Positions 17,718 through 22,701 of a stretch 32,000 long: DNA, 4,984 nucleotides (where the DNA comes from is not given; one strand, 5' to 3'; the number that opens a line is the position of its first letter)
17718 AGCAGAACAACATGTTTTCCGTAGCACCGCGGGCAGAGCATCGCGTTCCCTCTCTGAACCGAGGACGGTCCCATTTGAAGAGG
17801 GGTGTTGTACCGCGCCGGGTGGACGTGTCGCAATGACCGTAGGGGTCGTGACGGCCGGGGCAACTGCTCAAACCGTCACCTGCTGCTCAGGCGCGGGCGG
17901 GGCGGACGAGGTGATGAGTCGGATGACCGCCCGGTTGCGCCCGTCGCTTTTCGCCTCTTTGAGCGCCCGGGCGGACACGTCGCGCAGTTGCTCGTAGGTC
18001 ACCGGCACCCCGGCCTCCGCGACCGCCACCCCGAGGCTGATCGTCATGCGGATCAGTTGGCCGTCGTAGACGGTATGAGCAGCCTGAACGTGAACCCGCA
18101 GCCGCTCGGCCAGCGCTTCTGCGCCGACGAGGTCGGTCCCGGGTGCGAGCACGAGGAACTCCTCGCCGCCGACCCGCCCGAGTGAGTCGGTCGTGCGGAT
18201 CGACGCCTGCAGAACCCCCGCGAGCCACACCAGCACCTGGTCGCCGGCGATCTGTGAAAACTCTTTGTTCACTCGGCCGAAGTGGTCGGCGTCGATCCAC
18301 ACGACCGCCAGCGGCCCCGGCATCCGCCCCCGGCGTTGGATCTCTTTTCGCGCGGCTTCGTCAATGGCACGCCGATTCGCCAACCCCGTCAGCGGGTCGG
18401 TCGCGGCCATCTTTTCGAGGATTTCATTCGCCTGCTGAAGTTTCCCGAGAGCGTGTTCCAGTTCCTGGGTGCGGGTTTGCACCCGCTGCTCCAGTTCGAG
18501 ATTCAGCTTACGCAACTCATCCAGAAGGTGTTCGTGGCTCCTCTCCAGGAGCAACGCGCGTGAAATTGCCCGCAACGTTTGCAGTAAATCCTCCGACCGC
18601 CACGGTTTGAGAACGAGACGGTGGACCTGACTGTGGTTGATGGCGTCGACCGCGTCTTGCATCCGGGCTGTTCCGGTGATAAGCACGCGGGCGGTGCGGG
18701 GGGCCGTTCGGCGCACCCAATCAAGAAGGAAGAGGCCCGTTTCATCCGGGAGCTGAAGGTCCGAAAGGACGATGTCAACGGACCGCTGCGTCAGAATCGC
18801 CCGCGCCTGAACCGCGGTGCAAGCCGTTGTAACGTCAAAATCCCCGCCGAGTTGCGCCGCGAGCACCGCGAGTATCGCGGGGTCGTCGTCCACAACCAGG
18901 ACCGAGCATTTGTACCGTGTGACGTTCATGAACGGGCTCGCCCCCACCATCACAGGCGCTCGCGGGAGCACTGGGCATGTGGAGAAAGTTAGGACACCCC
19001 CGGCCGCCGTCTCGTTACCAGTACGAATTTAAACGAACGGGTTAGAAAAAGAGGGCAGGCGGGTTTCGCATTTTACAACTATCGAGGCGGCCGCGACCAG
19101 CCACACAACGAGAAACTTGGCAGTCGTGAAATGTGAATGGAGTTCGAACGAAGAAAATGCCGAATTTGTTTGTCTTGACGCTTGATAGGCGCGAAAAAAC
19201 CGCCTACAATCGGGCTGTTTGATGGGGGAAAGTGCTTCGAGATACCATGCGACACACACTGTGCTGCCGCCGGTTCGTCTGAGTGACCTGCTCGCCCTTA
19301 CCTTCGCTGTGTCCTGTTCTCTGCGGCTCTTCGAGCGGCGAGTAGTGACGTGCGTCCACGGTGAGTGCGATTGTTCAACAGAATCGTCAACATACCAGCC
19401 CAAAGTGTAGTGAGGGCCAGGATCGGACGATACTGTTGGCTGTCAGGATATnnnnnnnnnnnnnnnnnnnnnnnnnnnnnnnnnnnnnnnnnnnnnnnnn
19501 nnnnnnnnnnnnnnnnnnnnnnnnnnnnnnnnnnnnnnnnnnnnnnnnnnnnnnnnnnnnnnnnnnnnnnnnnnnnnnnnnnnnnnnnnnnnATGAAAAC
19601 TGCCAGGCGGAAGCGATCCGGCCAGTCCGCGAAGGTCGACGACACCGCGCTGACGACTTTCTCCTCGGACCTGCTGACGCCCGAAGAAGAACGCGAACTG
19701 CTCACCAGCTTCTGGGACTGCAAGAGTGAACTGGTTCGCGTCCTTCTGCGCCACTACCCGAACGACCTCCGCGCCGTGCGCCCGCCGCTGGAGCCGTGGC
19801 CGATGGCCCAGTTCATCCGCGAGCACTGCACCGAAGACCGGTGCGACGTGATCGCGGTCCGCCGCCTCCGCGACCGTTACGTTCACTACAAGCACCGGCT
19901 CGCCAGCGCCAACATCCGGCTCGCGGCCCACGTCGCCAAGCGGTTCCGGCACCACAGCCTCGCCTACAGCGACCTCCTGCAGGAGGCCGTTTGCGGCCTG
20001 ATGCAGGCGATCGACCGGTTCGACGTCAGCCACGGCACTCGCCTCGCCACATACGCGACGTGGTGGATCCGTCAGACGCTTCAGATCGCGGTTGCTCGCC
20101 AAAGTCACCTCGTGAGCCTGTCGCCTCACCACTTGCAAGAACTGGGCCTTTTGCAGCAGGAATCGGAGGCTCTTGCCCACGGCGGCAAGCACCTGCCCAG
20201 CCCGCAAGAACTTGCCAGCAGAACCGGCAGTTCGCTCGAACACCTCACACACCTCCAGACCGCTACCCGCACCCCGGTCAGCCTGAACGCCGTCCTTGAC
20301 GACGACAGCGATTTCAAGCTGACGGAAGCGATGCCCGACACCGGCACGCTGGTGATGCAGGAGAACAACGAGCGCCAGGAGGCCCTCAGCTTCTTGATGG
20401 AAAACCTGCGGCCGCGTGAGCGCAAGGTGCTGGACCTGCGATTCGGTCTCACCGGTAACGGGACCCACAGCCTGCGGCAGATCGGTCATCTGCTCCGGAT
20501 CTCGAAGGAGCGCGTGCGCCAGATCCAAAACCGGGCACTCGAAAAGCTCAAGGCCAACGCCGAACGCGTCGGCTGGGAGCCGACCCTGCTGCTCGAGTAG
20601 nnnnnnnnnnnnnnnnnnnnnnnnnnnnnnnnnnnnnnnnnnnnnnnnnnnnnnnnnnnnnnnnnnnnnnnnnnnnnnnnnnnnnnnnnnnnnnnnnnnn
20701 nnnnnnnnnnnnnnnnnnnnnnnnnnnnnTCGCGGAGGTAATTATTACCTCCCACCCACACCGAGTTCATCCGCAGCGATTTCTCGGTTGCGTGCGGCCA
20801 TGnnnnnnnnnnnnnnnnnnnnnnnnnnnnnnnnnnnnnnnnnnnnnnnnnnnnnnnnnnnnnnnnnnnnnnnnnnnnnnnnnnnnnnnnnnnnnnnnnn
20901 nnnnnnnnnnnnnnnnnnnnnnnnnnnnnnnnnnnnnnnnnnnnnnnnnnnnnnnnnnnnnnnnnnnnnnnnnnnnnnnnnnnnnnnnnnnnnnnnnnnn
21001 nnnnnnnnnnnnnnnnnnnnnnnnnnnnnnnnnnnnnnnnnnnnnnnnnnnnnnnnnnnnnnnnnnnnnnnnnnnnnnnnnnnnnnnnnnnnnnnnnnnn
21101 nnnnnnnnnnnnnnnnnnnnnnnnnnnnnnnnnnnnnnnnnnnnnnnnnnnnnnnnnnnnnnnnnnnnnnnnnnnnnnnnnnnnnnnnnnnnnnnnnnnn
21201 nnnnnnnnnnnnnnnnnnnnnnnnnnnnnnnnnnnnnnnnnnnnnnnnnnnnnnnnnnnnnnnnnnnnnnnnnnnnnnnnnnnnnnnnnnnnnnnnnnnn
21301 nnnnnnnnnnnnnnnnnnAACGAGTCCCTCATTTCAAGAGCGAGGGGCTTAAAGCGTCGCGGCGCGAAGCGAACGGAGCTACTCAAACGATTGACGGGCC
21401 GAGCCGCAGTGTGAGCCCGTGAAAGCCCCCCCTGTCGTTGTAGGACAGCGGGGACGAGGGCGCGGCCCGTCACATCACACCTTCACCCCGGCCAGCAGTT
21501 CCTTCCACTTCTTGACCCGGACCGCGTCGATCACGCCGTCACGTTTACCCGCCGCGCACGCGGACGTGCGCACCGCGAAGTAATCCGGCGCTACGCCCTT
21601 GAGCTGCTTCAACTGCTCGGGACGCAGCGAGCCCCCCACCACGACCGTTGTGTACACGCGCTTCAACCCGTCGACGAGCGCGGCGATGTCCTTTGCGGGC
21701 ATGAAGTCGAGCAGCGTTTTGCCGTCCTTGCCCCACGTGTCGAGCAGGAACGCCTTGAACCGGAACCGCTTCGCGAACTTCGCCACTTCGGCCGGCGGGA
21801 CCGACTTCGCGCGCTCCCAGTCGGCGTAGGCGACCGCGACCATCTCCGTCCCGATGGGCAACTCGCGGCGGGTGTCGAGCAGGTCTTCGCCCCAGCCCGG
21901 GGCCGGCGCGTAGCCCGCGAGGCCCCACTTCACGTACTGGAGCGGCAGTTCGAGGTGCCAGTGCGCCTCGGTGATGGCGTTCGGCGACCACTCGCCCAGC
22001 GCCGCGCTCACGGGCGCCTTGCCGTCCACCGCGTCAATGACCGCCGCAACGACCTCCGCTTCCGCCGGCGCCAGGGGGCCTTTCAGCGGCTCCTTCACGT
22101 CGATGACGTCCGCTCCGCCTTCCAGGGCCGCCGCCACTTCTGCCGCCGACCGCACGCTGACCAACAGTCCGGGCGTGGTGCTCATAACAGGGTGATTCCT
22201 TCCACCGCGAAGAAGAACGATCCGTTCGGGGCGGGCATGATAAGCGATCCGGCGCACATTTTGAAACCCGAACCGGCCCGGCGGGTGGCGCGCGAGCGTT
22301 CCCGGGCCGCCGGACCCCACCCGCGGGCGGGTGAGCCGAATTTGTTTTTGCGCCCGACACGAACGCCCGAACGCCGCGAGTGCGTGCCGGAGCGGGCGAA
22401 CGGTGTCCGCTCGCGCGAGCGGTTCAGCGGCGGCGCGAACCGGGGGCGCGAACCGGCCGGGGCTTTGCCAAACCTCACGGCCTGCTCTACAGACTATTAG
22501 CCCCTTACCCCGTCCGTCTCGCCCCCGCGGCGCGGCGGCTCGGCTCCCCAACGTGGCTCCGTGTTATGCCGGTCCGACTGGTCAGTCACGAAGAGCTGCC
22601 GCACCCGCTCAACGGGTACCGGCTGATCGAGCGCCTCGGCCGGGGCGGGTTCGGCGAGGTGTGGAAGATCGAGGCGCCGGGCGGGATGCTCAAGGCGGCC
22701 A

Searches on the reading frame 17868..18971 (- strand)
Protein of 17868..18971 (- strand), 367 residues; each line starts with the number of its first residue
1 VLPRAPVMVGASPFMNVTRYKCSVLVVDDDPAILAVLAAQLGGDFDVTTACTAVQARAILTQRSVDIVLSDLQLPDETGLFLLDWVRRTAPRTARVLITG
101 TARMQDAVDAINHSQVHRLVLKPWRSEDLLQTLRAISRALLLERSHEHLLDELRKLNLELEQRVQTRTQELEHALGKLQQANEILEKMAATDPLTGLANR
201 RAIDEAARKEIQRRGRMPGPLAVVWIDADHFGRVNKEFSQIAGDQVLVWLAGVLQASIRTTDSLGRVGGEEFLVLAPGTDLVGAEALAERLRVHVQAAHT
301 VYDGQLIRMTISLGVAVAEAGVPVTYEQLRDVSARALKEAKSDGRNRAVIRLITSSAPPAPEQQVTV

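Call 9: search_protein_families(library=pfam, proteins=[window:17868-18971:-], max_evalue=0.01)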
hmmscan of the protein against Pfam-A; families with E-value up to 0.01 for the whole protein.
window:17868-18971:- (367 aa): 3 families
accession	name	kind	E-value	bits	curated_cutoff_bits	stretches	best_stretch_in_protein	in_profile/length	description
PF00990.26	GGDEF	-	1.6e-32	113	23.8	1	189-347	1-161/161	Diguanylate cyclase, GGDEF domain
PF00072.30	Response_reg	-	8.5e-19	68.2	30.2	1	24-133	1-110/111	Response regulator receiver domain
PF22335.1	Cas10-Cmr2_palm2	-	0.00059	20.4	27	1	267-347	57-131/133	Cas10/Cmr2, second palm domain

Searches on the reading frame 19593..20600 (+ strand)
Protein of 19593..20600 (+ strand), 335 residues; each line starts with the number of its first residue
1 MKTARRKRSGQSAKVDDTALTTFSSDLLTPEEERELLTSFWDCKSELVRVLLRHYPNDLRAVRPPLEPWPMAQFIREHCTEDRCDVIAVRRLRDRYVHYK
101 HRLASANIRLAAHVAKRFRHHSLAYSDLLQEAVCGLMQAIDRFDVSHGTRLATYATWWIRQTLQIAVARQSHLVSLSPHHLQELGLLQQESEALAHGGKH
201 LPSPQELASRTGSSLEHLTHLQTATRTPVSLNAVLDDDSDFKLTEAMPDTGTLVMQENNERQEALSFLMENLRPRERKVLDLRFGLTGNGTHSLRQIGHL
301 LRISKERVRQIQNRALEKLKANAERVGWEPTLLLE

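Call 9: search_protein_families(library=pfam, proteins=[window:19593-20600:+], max_evalue=0.01)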
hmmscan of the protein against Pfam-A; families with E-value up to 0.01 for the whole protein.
window:19593-20600:+ (335 aa): 3 families
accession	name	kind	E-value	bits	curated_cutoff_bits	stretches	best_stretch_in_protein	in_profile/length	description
PF04542.20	Sigma70_r2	-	7.2e-15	55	24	1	104-170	2-68/71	Sigma-70 region 2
PF04545.22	Sigma70_r4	-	5.5e-14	51.9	24.1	1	269-320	2-49/50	Sigma-70, region 4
PF04539.22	Sigma70_r3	-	1.2e-07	32.1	25.3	1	185-250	4-69/78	Sigma-70 region 3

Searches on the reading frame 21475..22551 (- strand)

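Call 9: search_protein_families(library=pfam, proteins=[window:21475-22551:-], max_evalue=0.01)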
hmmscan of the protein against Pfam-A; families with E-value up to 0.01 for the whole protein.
window:21475-22551:- (358 aa): 1 family
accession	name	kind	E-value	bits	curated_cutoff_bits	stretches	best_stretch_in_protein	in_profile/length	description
PF04476.19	4HFCP_synth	-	2.2e-50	172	22.4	1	129-350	1-228/228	4-HFC-P synthase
